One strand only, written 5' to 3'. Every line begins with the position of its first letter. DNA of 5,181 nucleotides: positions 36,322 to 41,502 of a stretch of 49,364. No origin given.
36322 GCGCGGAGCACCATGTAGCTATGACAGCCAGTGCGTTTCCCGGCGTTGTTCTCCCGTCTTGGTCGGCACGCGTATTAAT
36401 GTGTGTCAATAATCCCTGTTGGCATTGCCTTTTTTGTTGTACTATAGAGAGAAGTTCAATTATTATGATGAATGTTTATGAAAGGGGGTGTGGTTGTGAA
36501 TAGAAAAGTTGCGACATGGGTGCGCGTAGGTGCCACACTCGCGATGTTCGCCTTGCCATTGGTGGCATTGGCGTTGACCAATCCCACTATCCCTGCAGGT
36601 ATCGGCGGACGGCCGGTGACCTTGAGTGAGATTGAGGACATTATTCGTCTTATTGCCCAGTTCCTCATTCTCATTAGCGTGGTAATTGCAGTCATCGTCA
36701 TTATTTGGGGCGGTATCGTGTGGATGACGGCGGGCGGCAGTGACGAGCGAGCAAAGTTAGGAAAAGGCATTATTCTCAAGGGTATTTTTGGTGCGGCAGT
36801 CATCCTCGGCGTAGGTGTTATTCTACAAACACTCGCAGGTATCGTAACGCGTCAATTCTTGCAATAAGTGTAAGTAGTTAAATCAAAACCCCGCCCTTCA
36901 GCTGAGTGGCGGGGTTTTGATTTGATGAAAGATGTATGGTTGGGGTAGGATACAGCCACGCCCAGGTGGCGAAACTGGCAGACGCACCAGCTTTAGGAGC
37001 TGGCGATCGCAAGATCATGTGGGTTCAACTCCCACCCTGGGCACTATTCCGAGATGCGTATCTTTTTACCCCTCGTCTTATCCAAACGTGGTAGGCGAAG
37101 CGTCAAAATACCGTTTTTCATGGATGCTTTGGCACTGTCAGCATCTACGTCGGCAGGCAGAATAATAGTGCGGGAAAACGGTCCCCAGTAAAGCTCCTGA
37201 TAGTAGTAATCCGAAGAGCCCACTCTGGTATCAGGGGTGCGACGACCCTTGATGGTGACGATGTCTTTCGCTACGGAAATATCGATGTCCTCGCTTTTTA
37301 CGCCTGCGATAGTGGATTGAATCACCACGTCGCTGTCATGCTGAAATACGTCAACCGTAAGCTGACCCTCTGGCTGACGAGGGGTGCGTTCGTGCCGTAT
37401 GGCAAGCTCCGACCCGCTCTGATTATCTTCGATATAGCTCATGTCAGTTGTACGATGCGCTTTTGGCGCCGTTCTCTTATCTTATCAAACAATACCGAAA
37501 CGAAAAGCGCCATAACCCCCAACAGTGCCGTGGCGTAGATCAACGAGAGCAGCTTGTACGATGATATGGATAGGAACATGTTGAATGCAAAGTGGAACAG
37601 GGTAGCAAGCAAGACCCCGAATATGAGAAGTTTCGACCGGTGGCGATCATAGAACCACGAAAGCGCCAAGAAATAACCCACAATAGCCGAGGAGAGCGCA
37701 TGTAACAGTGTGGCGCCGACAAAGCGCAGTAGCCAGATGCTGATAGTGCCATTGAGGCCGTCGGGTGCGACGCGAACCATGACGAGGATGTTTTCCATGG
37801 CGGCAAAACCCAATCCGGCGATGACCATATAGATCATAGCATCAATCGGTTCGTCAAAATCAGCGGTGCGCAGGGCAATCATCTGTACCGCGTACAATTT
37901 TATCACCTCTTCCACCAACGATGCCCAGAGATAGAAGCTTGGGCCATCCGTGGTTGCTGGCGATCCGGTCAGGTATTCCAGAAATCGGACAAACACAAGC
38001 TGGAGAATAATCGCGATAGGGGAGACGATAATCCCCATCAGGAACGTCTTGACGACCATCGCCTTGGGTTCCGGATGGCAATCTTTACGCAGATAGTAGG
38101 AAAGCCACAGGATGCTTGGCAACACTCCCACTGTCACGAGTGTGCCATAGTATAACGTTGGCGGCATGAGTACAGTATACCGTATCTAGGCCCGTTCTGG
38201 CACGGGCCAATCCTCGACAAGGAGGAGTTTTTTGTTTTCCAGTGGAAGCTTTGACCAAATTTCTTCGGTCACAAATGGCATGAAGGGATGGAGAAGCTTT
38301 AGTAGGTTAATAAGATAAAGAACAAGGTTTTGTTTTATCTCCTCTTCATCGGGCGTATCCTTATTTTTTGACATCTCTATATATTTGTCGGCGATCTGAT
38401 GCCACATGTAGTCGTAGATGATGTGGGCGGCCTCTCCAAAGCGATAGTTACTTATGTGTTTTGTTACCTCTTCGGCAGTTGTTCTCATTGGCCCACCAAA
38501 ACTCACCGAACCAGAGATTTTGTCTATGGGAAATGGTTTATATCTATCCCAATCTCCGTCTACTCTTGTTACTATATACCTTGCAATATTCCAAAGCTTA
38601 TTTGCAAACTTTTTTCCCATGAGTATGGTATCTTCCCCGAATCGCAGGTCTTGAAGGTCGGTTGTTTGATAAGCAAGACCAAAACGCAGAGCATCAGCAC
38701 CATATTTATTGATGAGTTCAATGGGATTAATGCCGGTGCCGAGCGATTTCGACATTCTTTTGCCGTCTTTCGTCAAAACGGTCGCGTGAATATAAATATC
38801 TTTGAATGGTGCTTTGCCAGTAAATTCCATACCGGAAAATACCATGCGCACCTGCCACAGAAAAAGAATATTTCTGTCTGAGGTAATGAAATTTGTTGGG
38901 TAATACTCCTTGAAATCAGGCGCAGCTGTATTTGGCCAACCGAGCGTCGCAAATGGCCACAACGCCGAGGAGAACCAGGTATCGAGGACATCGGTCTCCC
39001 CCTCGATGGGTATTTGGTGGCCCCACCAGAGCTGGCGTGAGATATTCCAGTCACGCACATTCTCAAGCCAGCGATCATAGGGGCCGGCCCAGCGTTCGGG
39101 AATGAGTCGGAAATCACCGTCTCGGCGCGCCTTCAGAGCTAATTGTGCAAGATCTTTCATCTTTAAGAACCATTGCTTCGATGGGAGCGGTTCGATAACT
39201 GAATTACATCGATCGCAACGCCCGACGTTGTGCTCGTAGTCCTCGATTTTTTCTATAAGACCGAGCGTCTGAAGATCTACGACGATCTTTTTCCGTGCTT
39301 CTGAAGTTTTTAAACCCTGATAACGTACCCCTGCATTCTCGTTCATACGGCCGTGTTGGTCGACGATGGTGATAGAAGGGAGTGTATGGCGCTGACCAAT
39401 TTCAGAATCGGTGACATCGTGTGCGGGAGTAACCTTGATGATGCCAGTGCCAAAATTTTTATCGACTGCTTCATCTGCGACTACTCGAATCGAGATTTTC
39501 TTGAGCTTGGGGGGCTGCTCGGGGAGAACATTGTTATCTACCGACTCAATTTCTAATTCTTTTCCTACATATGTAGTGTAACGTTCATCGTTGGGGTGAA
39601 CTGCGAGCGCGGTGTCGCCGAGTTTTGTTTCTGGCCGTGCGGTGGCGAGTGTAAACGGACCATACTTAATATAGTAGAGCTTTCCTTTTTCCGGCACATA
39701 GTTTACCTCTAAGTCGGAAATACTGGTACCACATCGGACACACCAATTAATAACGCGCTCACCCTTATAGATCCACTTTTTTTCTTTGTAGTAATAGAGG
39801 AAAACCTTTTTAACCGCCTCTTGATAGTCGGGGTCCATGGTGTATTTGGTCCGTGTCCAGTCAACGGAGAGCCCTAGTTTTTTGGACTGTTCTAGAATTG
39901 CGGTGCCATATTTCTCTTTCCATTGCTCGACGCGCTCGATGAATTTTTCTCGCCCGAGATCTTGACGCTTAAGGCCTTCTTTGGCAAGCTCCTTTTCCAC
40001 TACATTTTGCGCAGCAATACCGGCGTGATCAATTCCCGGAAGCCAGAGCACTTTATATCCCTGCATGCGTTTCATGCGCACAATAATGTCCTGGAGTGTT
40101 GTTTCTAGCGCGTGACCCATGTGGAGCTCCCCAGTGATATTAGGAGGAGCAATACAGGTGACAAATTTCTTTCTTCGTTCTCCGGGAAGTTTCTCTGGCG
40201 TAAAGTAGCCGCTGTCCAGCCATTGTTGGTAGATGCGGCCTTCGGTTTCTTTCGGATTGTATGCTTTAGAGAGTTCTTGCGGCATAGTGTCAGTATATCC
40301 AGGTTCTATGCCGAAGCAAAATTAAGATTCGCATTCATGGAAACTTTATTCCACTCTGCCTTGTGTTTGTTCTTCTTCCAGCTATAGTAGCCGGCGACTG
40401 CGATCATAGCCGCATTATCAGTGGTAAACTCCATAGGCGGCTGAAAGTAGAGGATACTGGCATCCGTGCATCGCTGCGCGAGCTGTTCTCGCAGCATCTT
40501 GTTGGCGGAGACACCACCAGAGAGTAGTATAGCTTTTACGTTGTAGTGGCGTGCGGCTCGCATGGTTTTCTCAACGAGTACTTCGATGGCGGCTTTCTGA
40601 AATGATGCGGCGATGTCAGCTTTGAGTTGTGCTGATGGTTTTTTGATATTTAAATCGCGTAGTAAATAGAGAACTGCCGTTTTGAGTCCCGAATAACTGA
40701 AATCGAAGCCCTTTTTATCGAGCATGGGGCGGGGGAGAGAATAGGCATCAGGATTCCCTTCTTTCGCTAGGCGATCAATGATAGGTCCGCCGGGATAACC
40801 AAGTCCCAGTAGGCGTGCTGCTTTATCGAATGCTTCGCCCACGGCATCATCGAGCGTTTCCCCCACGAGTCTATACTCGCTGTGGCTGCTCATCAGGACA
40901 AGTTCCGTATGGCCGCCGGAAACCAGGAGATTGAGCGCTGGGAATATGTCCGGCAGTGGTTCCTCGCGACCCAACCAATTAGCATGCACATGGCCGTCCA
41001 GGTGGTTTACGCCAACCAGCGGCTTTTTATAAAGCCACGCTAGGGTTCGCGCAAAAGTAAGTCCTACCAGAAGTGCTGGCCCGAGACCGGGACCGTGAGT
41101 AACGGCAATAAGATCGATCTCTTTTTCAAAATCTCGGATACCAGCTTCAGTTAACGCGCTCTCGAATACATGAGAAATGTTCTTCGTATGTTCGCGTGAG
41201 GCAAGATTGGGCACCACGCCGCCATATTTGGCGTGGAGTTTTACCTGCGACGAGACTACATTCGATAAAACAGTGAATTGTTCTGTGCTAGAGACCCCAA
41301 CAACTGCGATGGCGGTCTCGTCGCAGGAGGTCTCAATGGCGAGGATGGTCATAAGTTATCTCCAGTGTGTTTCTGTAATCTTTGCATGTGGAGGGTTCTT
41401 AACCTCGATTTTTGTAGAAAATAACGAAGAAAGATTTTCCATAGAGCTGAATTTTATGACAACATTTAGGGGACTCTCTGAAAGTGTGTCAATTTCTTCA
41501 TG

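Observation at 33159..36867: Tandem array of five divergent T4SS-pilin-like genes: candidate surface-filament locus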

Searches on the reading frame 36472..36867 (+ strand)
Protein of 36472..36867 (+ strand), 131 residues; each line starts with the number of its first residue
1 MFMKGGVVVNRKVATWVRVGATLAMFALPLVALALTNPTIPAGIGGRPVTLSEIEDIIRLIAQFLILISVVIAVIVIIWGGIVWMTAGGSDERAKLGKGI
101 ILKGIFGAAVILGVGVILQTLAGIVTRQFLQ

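Call 3: search_protein_families(library=pfam, proteins=[window:36472-36867:+], max_evalue=1)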
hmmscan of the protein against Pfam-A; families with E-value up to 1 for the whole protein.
window:36472-36867:+ (131 aa): 4 families
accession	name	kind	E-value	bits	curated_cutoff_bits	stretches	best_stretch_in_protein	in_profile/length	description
PF18895.5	T4SS_pilin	-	1.5e-08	35.1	26.6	1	52-120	3-70/71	Type IV secretion system pilin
PF04956.18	TrbC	-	0.00013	22.5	27.9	1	21-113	10-90/98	TrbC/VIRB2 pilin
PF19607.4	DUF6112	-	0.0075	16.5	25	1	51-117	10-76/88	Family of unknown function (DUF6112)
PF17814.7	LisH_TPL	-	0.1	12.7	30.7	1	56-65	4-13/31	LisH-like dimerisation domain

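Call 4: search_protein_families(library=ncbifam, proteins=[window:36472-36867:+], max_evalue=1)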
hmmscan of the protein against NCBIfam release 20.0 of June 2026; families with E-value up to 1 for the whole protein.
window:36472-36867:+ (131 aa): 3 families
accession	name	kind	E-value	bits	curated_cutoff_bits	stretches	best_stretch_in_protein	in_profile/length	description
NF008174.0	PRK10921.1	equivalog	0.1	12.2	432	1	18-123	119-219/258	Sec-independent protein translocase subunit TatC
NF006283.1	PRK08455.1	equivalog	0.2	11.3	187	1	64-94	19-49/182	flagellar basal body-associated protein FliL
NF045849.1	ICE_MMCAP2_0565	equivalog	0.3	10.8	40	1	55-118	7-74/80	Mbov_0395 family pilin-like conjugal transfer protein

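Call 55: search_solved_structures(query=window:36496-36867:+, max_evalue=10, show_alignments=2)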
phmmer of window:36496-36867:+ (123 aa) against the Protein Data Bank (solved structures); distinct sequences matched with E-value up to 10: 1.
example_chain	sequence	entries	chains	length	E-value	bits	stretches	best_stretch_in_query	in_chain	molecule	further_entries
3f85_A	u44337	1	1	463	0.41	14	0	58-91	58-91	homo trimeric fusion of CFA/I fimbrial subunits B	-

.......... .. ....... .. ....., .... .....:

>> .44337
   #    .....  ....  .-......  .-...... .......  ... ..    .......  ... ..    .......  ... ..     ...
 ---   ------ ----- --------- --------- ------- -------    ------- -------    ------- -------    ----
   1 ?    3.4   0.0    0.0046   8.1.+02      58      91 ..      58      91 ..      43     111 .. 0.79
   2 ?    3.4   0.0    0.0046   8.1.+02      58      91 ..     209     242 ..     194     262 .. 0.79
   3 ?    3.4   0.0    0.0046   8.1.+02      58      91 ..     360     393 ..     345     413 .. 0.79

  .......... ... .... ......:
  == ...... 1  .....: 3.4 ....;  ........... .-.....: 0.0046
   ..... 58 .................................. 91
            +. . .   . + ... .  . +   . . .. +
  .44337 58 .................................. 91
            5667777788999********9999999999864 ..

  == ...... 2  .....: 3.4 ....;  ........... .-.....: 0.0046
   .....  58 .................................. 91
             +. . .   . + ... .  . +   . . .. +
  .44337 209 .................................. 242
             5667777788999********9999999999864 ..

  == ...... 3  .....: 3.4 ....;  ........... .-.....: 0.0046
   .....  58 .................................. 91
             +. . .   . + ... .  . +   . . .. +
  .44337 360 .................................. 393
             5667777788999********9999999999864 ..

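Call 57: search_solved_structures(query=A3, max_evalue=10, show_alignments=3)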
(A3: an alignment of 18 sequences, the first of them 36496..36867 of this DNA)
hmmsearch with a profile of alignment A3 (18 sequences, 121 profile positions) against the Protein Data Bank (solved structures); distinct sequences matched with E-value up to 10: 3.
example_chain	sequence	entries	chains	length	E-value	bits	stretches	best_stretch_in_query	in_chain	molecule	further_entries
4tl3_A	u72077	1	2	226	0.74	13.1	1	61-89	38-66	Anabaena sensory rhodopsin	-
2m3g_A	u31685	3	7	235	0.8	13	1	61-89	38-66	Anabaena Sensory Rhodopsin | Bacteriorhodopsin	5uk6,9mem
1xio_A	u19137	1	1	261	1.1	12.6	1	61-89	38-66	ANABAENA SENSORY RHODOPSIN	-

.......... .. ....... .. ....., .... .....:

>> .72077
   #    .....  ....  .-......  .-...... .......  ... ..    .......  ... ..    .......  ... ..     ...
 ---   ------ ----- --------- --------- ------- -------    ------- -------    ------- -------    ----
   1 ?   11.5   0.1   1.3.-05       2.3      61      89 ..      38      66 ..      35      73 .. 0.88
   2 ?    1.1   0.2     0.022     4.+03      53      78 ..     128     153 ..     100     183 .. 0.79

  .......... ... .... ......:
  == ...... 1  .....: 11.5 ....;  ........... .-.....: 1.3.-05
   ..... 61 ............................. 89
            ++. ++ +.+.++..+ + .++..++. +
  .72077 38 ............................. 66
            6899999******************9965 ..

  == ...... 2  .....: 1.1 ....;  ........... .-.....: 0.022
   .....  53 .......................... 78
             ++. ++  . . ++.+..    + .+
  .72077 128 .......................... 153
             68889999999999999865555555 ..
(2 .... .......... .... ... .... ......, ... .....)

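Call 60: search_dna_similar(query=window:36496-36867:+, collection=plasmids, mode=protein, max_evalue=1, max_rows=25)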
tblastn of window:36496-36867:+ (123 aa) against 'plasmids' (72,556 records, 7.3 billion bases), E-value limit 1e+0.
No match.

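Call 65: search_protein_families(library=pfam, alignment_id=A3, max_evalue=0.01)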
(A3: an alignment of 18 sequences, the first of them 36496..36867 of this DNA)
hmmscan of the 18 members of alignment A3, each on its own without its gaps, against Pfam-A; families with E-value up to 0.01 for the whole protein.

A. member 1, window:36496-36867:+ (123 aa): 3 families
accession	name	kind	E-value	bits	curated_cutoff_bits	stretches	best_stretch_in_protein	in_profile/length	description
PF18895.5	T4SS_pilin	-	1.2e-08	35.3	26.6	1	44-112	3-70/71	Type IV secretion system pilin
PF04956.18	TrbC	-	9.7e-05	23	27.9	1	13-105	10-90/98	TrbC/VIRB2 pilin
PF19607.4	DUF6112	-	0.0063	16.7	25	1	43-109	10-76/88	Family of unknown function (DUF6112)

B. families by the number of members that match (of 18 scanned): 9 families
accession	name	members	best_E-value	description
PF18895.5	T4SS_pilin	18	4.1e-11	Type IV secretion system pilin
PF04956.18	TrbC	12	1.4e-06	TrbC/VIRB2 pilin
PF19607.4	DUF6112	4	0.00077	Family of unknown function (DUF6112)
PF09933.14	DUF2165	1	0.0025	Predicted small integral membrane protein (DUF2165)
PF11190.13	DUF2976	1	0.0036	Protein of unknown function (DUF2976)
PF14995.11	TMEM107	1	0.0043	Transmembrane protein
PF07843.16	DUF1634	1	0.0076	Protein of unknown function (DUF1634)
PF04306.18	DUF456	1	0.0078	Protein of unknown function (DUF456)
PF02322.20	Cyt_bd_oxida_II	1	0.009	Cytochrome bd terminal oxidase subunit II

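Call 76: search_protein_families(library=phrogs, proteins=[window:36496-36867:+], max_evalue=0.01)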
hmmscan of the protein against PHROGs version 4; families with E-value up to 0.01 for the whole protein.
window:36496-36867:+ (123 aa): 0 families

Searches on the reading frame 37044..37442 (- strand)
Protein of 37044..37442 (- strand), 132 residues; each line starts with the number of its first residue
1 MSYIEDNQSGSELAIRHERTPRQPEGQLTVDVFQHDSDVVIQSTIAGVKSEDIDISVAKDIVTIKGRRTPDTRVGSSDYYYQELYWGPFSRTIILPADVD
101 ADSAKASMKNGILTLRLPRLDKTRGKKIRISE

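Call 66: search_protein_families(library=pfam, proteins=[window:37044-37442:-], max_evalue=0.05)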
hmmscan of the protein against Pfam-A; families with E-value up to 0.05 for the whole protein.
window:37044-37442:- (132 aa): 2 families
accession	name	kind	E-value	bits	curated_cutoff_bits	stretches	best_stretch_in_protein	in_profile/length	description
PF00011.27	HSP20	-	2.6e-18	66.5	20.8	1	33-130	3-101/102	Hsp20/alpha crystallin family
PF17886.7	ArsA_HSP20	-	0.0002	21.3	22.5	1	40-116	5-62/63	HSP20-like domain found in ArsA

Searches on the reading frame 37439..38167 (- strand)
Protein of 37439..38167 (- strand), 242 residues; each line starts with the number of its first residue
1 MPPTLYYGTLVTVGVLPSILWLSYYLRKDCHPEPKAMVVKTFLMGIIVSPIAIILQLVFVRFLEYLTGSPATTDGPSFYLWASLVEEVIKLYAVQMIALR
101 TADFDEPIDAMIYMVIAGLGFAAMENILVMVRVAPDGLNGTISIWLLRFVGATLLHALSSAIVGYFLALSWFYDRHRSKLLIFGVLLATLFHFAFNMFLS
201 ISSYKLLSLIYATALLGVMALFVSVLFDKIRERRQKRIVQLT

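Call 66: search_protein_families(library=pfam, proteins=[window:37439-38167:-], max_evalue=0.05)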
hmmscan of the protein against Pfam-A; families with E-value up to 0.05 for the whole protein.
window:37439-38167:- (242 aa): 1 family
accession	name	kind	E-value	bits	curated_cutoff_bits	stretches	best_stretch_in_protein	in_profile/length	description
PF13367.11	PrsW-protease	-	7.9e-32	110.8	23.5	1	33-218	1-189/196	PrsW family intramembrane metalloprotease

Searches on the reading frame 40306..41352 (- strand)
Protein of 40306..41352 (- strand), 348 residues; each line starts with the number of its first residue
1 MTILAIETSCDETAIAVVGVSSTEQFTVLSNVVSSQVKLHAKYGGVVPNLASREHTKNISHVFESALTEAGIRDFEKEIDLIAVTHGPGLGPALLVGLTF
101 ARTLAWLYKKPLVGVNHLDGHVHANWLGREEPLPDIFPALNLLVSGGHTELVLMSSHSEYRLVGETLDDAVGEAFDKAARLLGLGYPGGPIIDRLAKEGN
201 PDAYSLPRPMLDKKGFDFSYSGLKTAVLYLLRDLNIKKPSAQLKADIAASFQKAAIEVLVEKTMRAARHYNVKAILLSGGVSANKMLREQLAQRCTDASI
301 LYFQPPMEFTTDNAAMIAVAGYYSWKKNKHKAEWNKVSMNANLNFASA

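Call 66: search_protein_families(library=pfam, proteins=[window:40306-41352:-], max_evalue=0.05)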
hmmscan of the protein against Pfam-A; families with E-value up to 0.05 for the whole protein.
window:40306-41352:- (348 aa): 7 families
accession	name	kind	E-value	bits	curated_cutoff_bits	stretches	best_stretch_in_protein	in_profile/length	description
PF00814.31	TsaD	-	6.3e-96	321.6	24.8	1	27-318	1-263/264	tRNA N6-adenosine threonylcarbamoyltransferase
PF22521.2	HypF_C_2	-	3.1e-09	37.4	27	1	229-302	151-224/241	Carbamoyltransferase, Kae1-like Domain, second subdomain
PF02543.21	Carbam_trans_N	-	0.00037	20.5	24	1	232-296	262-325/346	Carbamoyltransferase N-terminus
PF10396.14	TrmE_N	-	0.0044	17.7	29.8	0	2-44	1-46/117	GTP-binding protein TrmE N-terminus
PF04430.19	DUF498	-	0.022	15.2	33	0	240-273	64-97/109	Protein of unknown function (DUF498/DUF598)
PF18844.6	baeRF_family2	-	0.044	14.3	26.9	0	256-297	60-101/149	Bacterial archaeo-eukaryotic release factor family 2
PF02887.21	PK_C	-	0.048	14.2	28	0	14-91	29-103/114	Pyruvate kinase, alpha/beta domain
